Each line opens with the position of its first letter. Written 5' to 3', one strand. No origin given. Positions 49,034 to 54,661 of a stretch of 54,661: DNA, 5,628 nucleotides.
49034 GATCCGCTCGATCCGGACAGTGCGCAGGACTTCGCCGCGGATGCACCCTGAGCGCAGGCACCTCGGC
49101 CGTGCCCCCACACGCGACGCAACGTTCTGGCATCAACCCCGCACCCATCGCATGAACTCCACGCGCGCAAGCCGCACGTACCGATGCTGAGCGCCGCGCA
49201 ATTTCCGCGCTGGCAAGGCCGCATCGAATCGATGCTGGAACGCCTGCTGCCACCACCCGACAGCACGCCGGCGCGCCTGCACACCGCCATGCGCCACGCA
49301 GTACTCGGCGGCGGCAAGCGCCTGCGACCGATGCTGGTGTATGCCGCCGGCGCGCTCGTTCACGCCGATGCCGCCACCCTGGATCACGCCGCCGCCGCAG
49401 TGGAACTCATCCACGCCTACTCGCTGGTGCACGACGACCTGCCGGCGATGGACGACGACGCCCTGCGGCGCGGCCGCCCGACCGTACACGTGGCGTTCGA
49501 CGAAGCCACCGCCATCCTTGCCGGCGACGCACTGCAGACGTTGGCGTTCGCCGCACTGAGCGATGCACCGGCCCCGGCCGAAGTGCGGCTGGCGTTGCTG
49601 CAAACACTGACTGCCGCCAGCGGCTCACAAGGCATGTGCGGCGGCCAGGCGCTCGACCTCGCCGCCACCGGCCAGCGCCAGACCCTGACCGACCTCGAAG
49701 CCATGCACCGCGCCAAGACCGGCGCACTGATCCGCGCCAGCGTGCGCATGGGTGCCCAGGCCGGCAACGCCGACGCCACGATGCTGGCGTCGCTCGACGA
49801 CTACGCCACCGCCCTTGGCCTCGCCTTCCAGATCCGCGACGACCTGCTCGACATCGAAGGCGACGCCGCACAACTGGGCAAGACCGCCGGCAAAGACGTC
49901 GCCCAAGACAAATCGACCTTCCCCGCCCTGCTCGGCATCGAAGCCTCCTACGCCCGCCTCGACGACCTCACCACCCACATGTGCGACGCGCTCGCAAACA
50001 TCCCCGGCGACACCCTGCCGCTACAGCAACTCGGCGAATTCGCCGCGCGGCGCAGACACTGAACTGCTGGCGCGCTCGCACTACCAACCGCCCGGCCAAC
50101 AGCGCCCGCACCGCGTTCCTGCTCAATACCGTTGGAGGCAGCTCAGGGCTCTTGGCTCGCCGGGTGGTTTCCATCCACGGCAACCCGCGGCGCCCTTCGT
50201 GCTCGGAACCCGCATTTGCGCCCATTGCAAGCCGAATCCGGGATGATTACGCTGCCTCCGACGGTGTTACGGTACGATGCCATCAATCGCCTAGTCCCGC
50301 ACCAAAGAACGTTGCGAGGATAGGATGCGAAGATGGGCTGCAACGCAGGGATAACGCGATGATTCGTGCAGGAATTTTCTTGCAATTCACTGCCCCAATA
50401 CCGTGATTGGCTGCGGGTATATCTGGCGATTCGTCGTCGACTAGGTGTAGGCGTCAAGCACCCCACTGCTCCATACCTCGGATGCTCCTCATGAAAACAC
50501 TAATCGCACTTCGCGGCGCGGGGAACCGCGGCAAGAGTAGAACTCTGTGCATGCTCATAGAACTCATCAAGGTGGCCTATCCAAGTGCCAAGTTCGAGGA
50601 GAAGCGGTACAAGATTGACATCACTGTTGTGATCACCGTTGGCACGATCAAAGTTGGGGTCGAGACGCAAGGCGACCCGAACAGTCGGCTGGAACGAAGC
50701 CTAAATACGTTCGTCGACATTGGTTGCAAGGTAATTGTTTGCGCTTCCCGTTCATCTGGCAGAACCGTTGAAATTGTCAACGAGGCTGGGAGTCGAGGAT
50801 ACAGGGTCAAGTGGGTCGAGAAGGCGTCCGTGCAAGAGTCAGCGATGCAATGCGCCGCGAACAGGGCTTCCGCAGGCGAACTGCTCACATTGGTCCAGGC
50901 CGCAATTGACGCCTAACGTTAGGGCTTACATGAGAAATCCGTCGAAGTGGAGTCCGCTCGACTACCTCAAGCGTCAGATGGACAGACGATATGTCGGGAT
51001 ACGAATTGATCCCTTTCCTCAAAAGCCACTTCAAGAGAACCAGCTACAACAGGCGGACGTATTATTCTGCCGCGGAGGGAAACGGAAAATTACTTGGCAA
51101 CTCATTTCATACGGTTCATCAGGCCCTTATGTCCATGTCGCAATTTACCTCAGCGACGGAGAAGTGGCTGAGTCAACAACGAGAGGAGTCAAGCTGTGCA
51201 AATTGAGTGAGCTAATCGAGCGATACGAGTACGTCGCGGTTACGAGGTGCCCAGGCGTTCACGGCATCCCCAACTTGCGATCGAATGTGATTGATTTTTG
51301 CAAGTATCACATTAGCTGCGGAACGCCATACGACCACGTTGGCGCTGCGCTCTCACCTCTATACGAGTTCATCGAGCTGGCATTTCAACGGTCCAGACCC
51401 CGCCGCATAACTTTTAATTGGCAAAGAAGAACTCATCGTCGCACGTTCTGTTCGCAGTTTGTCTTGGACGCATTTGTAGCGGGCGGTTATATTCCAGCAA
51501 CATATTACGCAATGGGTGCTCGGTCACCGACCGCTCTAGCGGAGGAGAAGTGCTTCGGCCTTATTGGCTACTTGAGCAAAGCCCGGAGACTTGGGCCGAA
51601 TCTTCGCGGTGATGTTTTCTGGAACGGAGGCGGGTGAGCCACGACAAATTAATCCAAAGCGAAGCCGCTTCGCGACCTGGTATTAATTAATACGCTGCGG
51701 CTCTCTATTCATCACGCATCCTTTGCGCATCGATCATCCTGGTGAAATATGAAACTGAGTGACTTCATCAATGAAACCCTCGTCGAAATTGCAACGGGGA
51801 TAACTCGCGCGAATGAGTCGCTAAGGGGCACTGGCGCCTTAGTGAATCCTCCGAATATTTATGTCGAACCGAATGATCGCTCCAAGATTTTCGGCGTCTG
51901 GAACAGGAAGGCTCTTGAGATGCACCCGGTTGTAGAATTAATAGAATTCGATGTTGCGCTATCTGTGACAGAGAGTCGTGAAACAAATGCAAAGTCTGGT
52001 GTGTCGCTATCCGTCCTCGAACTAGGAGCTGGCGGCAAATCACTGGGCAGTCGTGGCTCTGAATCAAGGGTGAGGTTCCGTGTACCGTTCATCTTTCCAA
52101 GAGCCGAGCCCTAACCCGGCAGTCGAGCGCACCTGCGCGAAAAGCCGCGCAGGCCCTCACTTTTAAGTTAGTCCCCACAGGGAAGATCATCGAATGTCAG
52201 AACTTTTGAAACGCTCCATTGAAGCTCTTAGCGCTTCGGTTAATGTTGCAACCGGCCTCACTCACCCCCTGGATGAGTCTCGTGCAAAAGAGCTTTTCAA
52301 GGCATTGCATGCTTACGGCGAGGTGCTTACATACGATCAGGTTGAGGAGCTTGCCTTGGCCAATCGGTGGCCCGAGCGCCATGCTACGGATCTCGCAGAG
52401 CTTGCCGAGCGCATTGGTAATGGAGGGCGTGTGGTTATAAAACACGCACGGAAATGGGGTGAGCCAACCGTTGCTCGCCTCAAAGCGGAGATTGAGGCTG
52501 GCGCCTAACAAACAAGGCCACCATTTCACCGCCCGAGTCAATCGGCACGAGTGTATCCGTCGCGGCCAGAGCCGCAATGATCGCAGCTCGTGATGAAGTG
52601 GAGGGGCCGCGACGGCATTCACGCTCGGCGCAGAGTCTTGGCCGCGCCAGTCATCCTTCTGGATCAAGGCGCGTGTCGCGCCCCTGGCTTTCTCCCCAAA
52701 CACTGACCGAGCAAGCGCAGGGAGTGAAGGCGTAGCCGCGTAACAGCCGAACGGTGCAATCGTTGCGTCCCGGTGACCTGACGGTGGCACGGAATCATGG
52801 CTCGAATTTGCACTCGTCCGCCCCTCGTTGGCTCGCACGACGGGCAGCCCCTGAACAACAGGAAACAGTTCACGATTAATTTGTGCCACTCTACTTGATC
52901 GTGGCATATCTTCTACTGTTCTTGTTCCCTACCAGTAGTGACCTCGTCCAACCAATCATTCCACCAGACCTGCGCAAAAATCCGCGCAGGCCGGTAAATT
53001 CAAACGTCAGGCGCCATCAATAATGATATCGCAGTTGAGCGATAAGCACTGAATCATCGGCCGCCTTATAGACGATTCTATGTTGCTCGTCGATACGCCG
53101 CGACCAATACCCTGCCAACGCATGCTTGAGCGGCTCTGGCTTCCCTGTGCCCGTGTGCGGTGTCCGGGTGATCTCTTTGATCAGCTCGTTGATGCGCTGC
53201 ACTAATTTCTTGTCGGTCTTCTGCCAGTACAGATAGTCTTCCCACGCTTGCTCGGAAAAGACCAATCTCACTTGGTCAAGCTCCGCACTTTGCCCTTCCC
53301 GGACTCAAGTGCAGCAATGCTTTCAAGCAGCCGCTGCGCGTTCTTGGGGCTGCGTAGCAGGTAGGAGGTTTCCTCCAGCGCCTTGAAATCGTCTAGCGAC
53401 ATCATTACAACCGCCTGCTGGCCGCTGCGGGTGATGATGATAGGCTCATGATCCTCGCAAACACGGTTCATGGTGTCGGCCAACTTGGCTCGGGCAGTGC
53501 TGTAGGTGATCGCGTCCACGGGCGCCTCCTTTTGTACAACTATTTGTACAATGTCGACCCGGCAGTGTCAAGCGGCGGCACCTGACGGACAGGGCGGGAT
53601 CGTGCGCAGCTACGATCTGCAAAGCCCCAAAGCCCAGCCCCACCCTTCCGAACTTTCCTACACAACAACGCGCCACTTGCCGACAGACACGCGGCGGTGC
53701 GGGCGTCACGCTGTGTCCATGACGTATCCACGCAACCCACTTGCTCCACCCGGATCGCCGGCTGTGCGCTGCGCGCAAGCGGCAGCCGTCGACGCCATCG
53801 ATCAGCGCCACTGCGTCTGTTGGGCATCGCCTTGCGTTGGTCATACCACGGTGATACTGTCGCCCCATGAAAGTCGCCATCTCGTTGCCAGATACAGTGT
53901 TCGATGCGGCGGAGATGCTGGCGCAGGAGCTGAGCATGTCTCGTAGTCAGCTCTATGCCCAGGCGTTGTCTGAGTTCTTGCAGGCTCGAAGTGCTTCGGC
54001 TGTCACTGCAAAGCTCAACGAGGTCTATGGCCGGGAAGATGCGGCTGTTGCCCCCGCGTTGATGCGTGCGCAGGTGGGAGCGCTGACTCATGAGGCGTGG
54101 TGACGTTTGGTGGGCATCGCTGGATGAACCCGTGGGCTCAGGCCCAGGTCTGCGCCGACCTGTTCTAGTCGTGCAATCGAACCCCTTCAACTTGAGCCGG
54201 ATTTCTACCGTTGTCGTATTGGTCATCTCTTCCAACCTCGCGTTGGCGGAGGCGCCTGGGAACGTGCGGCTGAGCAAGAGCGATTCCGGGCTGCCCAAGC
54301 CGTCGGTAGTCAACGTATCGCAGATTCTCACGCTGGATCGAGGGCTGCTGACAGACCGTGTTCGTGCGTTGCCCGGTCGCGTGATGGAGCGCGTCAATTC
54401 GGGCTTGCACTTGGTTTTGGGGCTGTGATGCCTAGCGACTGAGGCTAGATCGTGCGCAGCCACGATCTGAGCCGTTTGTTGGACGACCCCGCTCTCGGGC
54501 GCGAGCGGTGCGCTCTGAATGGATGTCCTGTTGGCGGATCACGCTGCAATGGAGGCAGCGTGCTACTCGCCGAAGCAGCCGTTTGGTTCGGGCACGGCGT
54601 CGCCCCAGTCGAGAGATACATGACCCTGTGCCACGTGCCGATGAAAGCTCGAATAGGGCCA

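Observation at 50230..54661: Island after ispA is organised like an integron cassette array, but no integrase is in view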

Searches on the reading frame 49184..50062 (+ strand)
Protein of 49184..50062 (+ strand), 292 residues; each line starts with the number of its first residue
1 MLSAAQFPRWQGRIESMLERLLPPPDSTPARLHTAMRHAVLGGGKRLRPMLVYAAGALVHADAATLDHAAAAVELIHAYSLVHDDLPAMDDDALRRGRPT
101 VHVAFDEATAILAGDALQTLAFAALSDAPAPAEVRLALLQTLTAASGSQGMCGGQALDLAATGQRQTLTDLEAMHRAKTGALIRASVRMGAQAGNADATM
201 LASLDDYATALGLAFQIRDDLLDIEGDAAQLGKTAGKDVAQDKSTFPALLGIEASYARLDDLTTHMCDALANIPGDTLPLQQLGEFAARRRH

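Call 7: search_protein_families(library=pfam, proteins=[window:49184-50062:+], max_evalue=0.01)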
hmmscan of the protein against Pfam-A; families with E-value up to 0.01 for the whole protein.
window:49184-50062:+ (292 aa): 1 family
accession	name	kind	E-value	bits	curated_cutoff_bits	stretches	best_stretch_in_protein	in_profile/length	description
PF00348.22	polyprenyl_synt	-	6.2e-59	199.7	27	1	31-256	3-224/251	Polyprenyl synthetase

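Call 11: find_related_loci(query=window:49184-50062:+, collection=genome_contigs, flank=10000)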
Query window:49184-50062:+ (292 aa) in genome_contigs; peptide patterns used: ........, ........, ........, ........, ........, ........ (x = any residue, [..] = any of these).
600 stretches matched a pattern (row limit reached: there are more); 600 encode a relative of the query (tblastn E <= 1e-3); the best 80 are kept; 80 distinct loci.
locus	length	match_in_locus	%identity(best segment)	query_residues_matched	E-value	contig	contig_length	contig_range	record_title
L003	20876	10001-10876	64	1-292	2e-112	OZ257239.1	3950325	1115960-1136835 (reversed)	MAG: Lysobacterales bacterium isolate b2699e1f-069b-4513-b9ab-960a63940dd7 genome assembly, chromosome: 1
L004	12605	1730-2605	64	1-292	7e-111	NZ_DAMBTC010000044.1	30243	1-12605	MAG: Stenotrophomonas lactitubi isolate CTOTU49242 NODE_80_length_30243_cov_63.231880, whole genome shotgun sequence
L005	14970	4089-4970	62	5-292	3e-103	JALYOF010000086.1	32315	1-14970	MAG: Pseudomonadota bacterium isolate MDV bin4 SD1454-56_k127_874229, whole genome shotgun sequence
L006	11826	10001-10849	63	10-290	9e-102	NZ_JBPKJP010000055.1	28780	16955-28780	Lysobacter sp. 1R34A ctg00055, whole genome shotgun sequence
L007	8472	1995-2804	63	4-271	2e-100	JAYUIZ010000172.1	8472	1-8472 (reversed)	MAG: Lysobacter sp. isolate GFS_8870 GFS_8870_171, whole genome shotgun sequence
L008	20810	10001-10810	64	6-273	9e-100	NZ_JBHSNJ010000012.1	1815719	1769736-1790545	Agrilutibacter niabensis strain KACC 11587 platanus_K_17_124_12, whole genome shotgun sequence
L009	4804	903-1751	64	10-290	1e-99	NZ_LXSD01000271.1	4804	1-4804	Lysobacter enzymogenes strain 521 1772, whole genome shotgun sequence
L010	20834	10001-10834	61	13-290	4e-95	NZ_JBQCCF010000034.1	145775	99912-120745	MAG: Dyella sp. isolate bin004 k141_967978, whole genome shotgun sequence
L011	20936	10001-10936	60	7-292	3e-95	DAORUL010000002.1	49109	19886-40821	MAG TPA_asm: Thermomonas sp. isolate AMR_MDS_5266 NODE_404_length_49109_cov_13.909386, whole genome shotgun sequence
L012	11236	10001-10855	66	10-292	3e-94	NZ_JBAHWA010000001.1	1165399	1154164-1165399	Lysobacter sp. CCNWLW3 scaffold1, whole genome shotgun sequence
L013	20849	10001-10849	59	13-292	1e-93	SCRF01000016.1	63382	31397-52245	MAG: Rhodanobacter sp. isolate FW021_bin.58 FW021_bin.58-7658, whole genome shotgun sequence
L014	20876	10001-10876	60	1-292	6e-92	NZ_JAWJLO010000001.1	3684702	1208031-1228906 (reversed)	Stenotrophomonas sp. C3(2023) strain C3 Scaffold_1, whole genome shotgun sequence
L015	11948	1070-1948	55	7-292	2e-88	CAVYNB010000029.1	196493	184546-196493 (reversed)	MAG: uncultured beta proteobacterium isolate MFD09730.bin.2.20 genome assembly, contig: contig_40488, whole genome shotg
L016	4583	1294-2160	54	6-290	8e-88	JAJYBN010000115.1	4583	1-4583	MAG: Proteobacteria bacterium isolate BP8.bin89 NODE_39281_length_4583_cov_0.873205, whole genome shotgun sequence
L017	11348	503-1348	54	14-291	4e-87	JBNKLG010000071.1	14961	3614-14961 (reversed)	MAG: Sedimenticolaceae bacterium isolate H1H2.bin.20.strict NODE_71_length_14961_cov_5.155469, whole genome shotgun sequ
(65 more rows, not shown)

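Call 56: list_cluster_members(proteins=[window:49184-50062:+, window:50491-50916:+, window:50930-51637:+, window:51749-52114:+, window:52194-52508:+, window:54090-54428:+])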
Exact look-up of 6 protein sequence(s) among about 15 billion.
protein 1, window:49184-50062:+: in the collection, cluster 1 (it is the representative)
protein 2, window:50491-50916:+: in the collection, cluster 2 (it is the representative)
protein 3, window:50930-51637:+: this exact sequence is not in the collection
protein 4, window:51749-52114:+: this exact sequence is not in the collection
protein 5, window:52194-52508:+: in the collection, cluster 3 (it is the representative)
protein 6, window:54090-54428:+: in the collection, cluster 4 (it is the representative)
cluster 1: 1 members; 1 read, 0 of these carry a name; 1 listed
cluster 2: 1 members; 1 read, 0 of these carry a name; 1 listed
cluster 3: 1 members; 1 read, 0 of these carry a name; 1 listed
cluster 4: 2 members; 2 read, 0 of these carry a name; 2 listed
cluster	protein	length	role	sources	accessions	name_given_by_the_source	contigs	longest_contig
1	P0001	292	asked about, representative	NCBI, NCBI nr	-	-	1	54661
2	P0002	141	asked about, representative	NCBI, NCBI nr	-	-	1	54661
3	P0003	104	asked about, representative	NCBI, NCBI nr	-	-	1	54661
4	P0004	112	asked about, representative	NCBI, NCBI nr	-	-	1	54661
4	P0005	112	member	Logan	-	-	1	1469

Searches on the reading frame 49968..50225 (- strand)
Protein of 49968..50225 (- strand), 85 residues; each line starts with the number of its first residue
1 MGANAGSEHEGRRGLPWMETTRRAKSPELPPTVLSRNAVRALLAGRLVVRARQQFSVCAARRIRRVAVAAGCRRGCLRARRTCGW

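Call 45: search_protein_families(library=ncbifam, proteins=[window:49968-50225:-], max_evalue=10)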
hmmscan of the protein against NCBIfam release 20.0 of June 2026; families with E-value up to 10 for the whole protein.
window:49968-50225:- (85 aa): 0 families

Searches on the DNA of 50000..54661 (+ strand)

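Call 47: search_with_rna_model(model_id=R2, source=window, start=50000, end=54661, filters=off, max_evalue=10, show_alignments=10)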
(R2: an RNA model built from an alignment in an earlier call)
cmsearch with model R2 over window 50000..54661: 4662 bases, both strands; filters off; matches with E-value up to 10: 10.
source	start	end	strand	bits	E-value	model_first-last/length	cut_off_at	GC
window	52942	53016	-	71.1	9.6e-23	1-75/75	no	0.56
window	52105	52177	-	62.9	6.4e-20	1-75/75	no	0.63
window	50907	50928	-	7.9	0.94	1-75/75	no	0.5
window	52132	52153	+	7.2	1.6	27-48/75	no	0.73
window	52879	52911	-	7.1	1.7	1-75/75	no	0.42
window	53249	53331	+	7.1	1.8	1-75/75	no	0.53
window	54027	54097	+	6.1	3.9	1-75/75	no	0.68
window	50907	50928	+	6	4.2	1-75/75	no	0.5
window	52846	52878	-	5.2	7.6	1-75/75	no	0.45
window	53113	53165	+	5.2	8.1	1-75/75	no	0.66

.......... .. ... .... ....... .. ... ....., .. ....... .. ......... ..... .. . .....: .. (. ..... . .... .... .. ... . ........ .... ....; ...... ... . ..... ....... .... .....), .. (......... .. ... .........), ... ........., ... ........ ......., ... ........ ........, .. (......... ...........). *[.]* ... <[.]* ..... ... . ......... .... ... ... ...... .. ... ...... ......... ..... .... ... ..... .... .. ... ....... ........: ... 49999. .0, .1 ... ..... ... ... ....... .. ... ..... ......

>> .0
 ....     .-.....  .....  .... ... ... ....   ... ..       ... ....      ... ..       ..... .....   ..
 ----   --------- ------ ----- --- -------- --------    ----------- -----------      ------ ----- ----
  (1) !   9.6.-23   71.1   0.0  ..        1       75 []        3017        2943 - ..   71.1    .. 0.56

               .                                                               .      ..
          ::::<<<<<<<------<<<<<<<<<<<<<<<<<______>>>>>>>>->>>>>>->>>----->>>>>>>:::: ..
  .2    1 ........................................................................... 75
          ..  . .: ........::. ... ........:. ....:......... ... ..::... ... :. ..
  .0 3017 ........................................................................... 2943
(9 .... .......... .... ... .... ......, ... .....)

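Call 68: search_with_rna_model(model_id=R2, sources=[L203, L204, L205, L206, L001], filters=off, max_evalue=1)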
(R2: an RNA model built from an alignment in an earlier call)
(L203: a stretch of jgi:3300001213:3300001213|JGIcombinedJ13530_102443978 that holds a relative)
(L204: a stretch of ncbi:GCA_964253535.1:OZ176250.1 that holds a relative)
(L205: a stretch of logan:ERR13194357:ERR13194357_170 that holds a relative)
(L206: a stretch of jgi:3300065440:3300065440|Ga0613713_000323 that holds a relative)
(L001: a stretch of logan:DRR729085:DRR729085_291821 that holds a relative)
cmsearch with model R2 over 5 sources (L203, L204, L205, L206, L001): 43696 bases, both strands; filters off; matches with E-value up to 1: 12.
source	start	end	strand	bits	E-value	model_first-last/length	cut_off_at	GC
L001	4190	4264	-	71.1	9e-22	1-75/75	no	0.56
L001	3353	3425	-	62.9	6e-19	1-75/75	no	0.63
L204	6417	6484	-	55.6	2.2e-16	1-75/75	no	0.54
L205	4423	4490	-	55.6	2.2e-16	1-75/75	no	0.54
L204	7203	7300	-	44.5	1.5e-12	1-75/75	no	0.63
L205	5209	5306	-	44.5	1.5e-12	1-75/75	no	0.63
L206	5852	5960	-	21.5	0.00016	1-75/75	no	0.7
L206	6475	6583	-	21.1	0.00021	1-75/75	no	0.66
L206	7131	7238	-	20.2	0.00044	1-75/75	no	0.66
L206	7698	7807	-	16.9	0.0065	1-75/75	no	0.62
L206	4998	5106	-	14.1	0.061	1-75/75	no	0.64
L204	1145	1179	-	12.2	0.27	1-75/75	no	0.54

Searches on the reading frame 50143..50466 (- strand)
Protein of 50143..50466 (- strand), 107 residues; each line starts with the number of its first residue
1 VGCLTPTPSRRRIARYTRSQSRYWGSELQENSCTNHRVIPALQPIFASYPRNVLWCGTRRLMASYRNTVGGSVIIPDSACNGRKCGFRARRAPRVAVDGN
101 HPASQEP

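Call 45: search_protein_families(library=ncbifam, proteins=[window:50143-50466:-], max_evalue=10)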
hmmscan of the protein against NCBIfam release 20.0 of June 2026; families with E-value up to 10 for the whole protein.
window:50143-50466:- (107 aa): 0 families

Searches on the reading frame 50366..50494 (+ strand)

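Call 45: search_protein_families(library=ncbifam, proteins=[window:50366-50494:+], max_evalue=10)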
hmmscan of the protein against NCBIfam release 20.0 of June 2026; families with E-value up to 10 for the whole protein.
window:50366-50494:+ (42 aa): 1 family
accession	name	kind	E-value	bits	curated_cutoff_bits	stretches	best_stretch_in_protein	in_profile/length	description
NF005852.0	PRK07773.1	equivalog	0.053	11.7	780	1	9-38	556-585/886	replicative DNA helicase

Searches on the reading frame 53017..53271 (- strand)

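Call 7: search_protein_families(library=pfam, proteins=[window:53017-53271:-], max_evalue=0.01)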
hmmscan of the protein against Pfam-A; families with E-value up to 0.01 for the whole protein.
window:53017-53271:- (84 aa): 2 families
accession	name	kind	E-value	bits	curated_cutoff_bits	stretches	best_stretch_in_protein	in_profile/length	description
PF06769.20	YoeB_toxin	-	3.6e-39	133.1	27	1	5-84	1-80/80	YoeB-like toxin of bacterial type II toxin-antitoxin system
PF05016.21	ParE_toxin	-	3.6e-05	24.7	23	1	5-81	3-83/89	ParE toxin of type II toxin-antitoxin system, parDE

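Call 57: search_protein_families(library=padloc, proteins=[window:53017-53271:-], max_evalue=0.01)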
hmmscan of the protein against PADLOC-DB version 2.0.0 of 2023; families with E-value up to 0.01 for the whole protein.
window:53017-53271:- (84 aa): 0 families

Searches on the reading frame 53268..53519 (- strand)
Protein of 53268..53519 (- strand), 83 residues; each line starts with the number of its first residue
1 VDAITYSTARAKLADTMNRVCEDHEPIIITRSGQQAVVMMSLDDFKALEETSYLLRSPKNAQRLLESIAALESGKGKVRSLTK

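Call 7: search_protein_families(library=pfam, proteins=[window:53268-53519:-], max_evalue=0.01)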
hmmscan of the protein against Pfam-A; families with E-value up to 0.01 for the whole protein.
window:53268-53519:- (83 aa): 1 family
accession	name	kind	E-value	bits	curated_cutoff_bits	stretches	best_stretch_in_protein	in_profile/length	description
PF02604.26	PhdYeFM_antitox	-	5.6e-25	87.4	29.8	1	1-74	1-74/74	Antitoxin Phd_YefM, type II toxin-antitoxin system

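Call 57: search_protein_families(library=padloc, proteins=[window:53268-53519:-], max_evalue=0.01)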
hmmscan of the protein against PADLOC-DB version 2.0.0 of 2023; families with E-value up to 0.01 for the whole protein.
window:53268-53519:- (83 aa): 0 families
